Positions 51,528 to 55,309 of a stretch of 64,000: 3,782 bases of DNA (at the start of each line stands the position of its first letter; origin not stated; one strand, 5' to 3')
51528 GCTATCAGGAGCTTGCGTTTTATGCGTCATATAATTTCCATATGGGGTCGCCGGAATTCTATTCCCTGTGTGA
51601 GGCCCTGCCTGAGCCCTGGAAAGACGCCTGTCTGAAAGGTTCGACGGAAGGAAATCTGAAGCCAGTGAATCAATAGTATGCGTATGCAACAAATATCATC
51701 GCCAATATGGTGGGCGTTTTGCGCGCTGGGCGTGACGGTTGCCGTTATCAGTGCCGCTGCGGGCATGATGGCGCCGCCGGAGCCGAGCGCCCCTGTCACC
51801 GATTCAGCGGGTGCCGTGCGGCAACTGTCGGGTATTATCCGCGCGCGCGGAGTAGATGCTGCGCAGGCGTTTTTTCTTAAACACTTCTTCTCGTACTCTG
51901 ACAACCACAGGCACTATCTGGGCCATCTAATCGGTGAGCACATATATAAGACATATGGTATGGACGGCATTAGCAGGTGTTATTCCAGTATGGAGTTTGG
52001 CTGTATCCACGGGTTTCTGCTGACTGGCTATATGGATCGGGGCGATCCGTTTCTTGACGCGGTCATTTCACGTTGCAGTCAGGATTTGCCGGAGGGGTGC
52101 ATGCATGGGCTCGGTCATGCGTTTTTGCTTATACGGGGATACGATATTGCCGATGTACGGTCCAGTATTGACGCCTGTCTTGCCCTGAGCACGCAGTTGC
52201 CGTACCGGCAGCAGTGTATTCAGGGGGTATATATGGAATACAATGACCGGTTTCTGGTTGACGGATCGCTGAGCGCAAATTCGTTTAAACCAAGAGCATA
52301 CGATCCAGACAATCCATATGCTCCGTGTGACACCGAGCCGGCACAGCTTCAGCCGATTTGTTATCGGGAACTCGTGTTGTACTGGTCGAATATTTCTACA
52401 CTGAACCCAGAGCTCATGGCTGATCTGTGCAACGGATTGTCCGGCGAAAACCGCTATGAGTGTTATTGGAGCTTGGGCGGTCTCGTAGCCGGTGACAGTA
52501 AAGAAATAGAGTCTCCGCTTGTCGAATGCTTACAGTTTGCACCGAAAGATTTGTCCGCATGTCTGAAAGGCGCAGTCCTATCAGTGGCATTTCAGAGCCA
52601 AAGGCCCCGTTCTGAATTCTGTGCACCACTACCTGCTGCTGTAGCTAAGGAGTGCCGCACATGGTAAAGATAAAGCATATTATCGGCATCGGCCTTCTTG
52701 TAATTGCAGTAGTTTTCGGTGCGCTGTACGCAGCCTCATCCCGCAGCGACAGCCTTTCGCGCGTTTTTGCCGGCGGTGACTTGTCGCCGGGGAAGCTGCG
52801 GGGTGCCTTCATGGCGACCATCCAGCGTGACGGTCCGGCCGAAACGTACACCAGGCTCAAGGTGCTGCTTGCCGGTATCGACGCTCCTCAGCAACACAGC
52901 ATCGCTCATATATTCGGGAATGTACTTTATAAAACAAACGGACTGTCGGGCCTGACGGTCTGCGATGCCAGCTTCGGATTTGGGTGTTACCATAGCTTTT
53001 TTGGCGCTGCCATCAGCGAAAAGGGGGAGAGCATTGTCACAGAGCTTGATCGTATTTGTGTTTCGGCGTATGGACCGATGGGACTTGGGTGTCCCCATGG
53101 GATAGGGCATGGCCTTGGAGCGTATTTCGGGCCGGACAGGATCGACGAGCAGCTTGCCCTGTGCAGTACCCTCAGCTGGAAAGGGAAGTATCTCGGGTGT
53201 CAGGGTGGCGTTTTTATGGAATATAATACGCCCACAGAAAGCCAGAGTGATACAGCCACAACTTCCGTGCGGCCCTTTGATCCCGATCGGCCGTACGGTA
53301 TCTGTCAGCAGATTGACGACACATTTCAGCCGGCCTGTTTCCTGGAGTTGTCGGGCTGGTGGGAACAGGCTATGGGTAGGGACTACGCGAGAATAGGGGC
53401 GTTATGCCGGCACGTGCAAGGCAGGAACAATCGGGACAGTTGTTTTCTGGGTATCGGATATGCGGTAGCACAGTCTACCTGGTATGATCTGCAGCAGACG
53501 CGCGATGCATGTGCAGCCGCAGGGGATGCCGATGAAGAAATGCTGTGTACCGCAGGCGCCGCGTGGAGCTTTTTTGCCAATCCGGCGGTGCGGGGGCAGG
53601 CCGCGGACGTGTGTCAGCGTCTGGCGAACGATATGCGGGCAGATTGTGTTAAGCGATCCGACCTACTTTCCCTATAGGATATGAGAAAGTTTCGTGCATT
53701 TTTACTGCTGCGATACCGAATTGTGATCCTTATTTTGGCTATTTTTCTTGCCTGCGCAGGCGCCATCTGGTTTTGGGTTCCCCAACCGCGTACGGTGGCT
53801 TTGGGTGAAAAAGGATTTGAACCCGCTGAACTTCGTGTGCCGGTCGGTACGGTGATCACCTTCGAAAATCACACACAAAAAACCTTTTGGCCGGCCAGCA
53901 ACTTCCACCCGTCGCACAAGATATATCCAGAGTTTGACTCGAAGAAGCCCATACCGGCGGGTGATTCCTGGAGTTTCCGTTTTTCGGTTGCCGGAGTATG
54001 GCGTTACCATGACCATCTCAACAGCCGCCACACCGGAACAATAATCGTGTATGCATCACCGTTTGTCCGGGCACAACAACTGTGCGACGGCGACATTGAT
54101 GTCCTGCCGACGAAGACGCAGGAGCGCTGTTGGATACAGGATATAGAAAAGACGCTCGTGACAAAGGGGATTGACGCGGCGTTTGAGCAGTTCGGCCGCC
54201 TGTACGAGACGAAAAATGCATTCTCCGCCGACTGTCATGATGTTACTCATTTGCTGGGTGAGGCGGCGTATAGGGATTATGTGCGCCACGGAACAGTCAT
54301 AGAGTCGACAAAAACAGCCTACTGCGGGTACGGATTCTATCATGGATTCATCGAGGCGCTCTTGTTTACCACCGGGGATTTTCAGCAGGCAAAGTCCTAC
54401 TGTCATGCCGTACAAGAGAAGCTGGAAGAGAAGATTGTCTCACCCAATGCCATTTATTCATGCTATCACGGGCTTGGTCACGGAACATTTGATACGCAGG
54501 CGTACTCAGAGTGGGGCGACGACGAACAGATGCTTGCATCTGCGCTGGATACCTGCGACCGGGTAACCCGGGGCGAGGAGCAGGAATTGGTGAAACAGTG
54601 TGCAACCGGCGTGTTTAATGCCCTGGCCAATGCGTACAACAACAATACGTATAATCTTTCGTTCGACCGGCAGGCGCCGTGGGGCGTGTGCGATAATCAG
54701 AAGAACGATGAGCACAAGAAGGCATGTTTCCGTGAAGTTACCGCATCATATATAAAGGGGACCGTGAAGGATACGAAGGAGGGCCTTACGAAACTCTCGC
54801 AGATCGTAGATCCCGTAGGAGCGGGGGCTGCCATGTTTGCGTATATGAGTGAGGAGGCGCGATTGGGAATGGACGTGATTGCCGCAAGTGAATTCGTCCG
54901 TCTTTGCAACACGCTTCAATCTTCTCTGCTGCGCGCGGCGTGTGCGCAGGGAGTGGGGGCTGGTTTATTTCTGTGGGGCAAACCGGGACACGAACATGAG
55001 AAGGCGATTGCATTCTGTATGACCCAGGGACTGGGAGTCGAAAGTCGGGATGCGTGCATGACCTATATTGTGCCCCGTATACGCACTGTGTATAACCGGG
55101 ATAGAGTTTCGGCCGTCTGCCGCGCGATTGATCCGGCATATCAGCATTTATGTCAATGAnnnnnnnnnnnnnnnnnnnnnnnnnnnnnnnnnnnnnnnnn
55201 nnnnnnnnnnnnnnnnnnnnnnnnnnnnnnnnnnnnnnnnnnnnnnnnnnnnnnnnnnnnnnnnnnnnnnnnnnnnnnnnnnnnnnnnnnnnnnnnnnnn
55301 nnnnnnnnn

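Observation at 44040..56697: Four paralogs carry an N-terminal cupredoxin-like domain with an H...H-D-H signature instead of the blue-copper Cys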

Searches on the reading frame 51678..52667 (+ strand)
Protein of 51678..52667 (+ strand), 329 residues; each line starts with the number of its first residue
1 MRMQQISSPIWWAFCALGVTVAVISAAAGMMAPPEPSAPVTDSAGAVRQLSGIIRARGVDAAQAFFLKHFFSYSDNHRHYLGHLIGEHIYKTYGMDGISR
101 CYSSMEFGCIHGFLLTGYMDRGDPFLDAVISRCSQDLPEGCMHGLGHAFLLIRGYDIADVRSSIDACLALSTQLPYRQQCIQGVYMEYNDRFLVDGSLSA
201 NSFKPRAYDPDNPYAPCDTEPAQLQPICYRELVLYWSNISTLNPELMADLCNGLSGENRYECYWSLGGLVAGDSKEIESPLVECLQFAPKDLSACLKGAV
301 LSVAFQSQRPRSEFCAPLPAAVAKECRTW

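Call 3: search_protein_families(library=pfam, proteins=[window:51678-52667:+], max_evalue=1)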
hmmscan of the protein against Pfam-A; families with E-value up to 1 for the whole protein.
window:51678-52667:+ (329 aa): 2 families
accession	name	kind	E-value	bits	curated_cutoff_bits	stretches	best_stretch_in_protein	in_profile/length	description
PF00936.24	BMC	-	0.18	12.3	24.5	1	146-171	37-61/75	BMC domain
PF20898.2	P_T4SS_TraN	-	0.47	11.2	27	0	16-37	4-25/59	P-type Type IV secretion system, TraN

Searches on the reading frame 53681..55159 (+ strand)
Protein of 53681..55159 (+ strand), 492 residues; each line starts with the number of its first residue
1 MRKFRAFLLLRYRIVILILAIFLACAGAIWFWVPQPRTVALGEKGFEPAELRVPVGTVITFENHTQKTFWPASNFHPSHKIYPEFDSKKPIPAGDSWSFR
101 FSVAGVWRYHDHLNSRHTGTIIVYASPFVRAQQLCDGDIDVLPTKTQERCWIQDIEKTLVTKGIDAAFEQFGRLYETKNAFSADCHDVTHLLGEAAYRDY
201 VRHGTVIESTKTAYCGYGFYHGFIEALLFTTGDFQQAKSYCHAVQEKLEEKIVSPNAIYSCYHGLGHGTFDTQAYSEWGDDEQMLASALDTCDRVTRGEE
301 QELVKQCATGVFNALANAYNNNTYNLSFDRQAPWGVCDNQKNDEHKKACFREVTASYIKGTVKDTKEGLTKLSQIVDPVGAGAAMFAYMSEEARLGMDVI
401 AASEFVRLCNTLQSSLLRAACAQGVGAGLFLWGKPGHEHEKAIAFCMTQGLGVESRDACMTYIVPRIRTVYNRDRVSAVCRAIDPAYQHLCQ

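Call 3: search_protein_families(library=pfam, proteins=[window:53681-55159:+], max_evalue=1)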
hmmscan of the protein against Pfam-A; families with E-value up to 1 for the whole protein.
window:53681-55159:+ (492 aa): 1 family
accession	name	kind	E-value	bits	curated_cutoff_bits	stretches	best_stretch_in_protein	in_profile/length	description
PF13473.12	Cupredoxin_1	-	0.00091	19.7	27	1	34-123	20-104/104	Cupredoxin-like domain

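Call 4: search_protein_families(library=ncbifam, proteins=[window:53681-55159:+], max_evalue=1)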
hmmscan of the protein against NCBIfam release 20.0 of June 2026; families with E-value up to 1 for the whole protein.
window:53681-55159:+ (492 aa): 0 families

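Call 9: find_homologous_proteins(query=window:53681-55159:+, max_evalue=0.001)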
Query window:53681-55159:+ (492 aa): 166 proteins with E <= 0.001 among 8000 candidates; the best 120 are listed.
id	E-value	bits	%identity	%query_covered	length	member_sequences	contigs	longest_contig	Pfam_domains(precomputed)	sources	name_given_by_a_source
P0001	0.0e+0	1166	100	100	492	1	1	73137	-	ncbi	-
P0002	1.3e-210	718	66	95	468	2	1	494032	-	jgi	-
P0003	5.6e-200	683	61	94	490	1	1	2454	-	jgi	jgi:hypothetical protein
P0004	1.1e-198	679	57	98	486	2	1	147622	-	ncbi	-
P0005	3.1e-196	671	58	97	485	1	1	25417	-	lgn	-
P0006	1.0e-193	663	61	92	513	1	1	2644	-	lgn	-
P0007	5.4e-190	650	55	100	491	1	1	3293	-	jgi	jgi:hypothetical protein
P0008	2.8e-189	648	58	94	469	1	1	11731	-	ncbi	-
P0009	3.3e-187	641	55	98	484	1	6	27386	-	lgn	-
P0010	1.1e-183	629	57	97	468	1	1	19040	-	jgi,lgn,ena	-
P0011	3.7e-175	601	54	97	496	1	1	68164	-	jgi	jgi:hypothetical protein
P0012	1.5e-174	599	55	98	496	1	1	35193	-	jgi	jgi:hypothetical protein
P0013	3.7e-174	598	56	97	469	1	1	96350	-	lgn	-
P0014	2.9e-163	562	49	100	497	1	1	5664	PF13473.13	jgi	jgi:hypothetical protein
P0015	3.6e-145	502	48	97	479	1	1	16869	-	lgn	-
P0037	2.4e-104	368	39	92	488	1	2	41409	-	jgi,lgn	jgi:plastocyanin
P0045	7.4e-98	346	37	98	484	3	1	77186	-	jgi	jgi:plastocyanin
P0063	1.9e-85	305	31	100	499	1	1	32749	-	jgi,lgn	jgi:plastocyanin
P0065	4.2e-85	304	34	99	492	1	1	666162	PF13473.13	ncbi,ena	-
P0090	2.7e-78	282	33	92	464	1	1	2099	-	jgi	jgi:plastocyanin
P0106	4.6e-76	275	32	91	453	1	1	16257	PF13473.13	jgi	jgi:plastocyanin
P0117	1.0e-73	267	34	83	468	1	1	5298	PF13473.13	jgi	jgi:plastocyanin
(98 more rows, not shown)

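Call 31: find_encoding_contigs(protein=P0001, flank=3000, max_places=2)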
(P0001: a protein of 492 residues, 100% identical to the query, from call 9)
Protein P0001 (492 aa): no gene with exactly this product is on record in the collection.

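Call 32: find_encoding_contigs(protein=P0004, flank=10000, max_places=2)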
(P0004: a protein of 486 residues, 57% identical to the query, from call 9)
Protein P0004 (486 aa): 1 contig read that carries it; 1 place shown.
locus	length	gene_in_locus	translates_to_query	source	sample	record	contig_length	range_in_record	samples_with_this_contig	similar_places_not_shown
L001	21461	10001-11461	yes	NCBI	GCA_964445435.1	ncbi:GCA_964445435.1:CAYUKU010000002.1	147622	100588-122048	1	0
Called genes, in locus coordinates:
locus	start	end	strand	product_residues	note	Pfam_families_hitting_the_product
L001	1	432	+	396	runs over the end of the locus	-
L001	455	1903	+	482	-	-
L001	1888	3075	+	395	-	-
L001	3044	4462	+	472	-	-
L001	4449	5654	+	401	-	-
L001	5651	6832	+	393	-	-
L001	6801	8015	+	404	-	-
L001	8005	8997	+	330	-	-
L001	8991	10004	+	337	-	-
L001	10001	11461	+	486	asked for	-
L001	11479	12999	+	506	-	PF13473:Cupredoxin_1 (weak)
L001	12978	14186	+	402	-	-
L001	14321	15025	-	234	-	PF00535:Glycos_transf_2, PF13641:Glyco_tranf_2_3 (weak)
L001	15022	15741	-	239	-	PF01209:Ubie_methyltran, PF13489:Methyltransf_23, PF13649:Methyltransf_25, PF13847:Methyltransf_31, PF08241:Methyltransf_11, PF08242:Methyltransf_12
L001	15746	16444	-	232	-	-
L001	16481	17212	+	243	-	-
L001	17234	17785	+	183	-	PF07963:N_methyl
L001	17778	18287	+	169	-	PF07963:N_methyl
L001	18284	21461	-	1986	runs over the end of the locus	PF01391:Collagen, PF13385:Laminin_G_3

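Call 33: find_encoding_contigs(protein=P0065, flank=10000, max_places=2)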
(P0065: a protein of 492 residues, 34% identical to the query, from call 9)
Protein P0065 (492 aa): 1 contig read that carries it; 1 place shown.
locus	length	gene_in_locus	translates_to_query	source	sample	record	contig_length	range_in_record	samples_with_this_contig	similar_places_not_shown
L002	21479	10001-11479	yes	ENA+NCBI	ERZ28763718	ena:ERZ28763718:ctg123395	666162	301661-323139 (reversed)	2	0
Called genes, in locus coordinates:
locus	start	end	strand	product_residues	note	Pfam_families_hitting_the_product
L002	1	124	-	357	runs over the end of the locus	PF00154:RecA_N, PF06745:ATPase (weak), PF08423:Rad51, PF27531:MT3502_N (faint), PF21096:RecA_C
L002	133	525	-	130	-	-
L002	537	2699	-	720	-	PF13491:FtsK_4TM, PF17854:FtsK_alpha, PF01580:FtsK_SpoIIIE, PF09397:FtsK_gamma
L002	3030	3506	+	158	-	PF00164:Ribosom_S12_S23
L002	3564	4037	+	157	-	PF00177:Ribosomal_S7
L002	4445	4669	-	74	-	-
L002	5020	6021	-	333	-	-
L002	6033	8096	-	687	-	PF00890:FAD_binding_2 (faint), PF01134:GIDA (weak), PF07992:Pyr_redox_2, PF12831:FAD_oxidored, PF13450:NAD_binding_8 (weak), PF00070:Pyr_redox, PF02852:Pyr_redox_dim, PF09335:VTT_dom, +1 more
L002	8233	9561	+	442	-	PF02812:ELFV_dehydrog_N, PF00208:ELFV_dehydrog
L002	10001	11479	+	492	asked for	PF13473:Cupredoxin_1 (weak)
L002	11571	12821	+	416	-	-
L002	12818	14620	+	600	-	PF13424:TPR_12 (weak), PF13431:TPR_17 (weak), PF00515:TPR_1 (weak), PF07719:TPR_2 (weak), PF13181:TPR_8 (weak), PF13432:TPR_16 (weak), PF13424:TPR_12, PF13181:TPR_8, +20 more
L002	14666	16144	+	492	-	-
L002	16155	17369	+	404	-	-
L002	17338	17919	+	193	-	-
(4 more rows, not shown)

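Call 37: predict_structure(alignment_id=A4)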
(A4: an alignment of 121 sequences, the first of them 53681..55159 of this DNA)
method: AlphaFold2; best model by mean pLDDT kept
length: 492 residues; sequences in the alignment: 121
mean_pLDDT: 95.7   pTM: 0.91
mean pLDDT of the five models: 95.7, 94.0, 94.0, 93.5, 93.5
residues with pLDDT >= 90: 469; 70-90: 22; 50-70: 1; < 50: 0
segments of 3 or more residues with pLDDT < 50: none
pLDDT, mean of each block of 10 residues (from residue 1): 85 95 95 95 97 97 98 94 95 98 95 95 91 89 93 95 96 94 94 96 96 93 95 94 97 97 97 94 97 96 96 98 96 97 96 97 97 97 98 95 98 98 98 94 98 98 97 98 98 92
secondary structure, 60 per line:
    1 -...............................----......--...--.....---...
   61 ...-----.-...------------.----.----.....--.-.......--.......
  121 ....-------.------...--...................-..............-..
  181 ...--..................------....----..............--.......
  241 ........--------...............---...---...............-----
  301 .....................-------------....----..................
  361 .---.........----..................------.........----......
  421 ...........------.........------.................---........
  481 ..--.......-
elements in order: H2-32 E37-42 E45-47 E50-54 E58-63 E71-73 E96-100 E105-111 E114-124 H144-162 H164-177 H179-183 H186-203 H210-213 H218-231 H234-248 H257-271 H281-295 H301-321 H335-338 H343-361 H365-373 H378-395 H402-410 H415-431 H438-446 H453-469 H473-482 H485-491
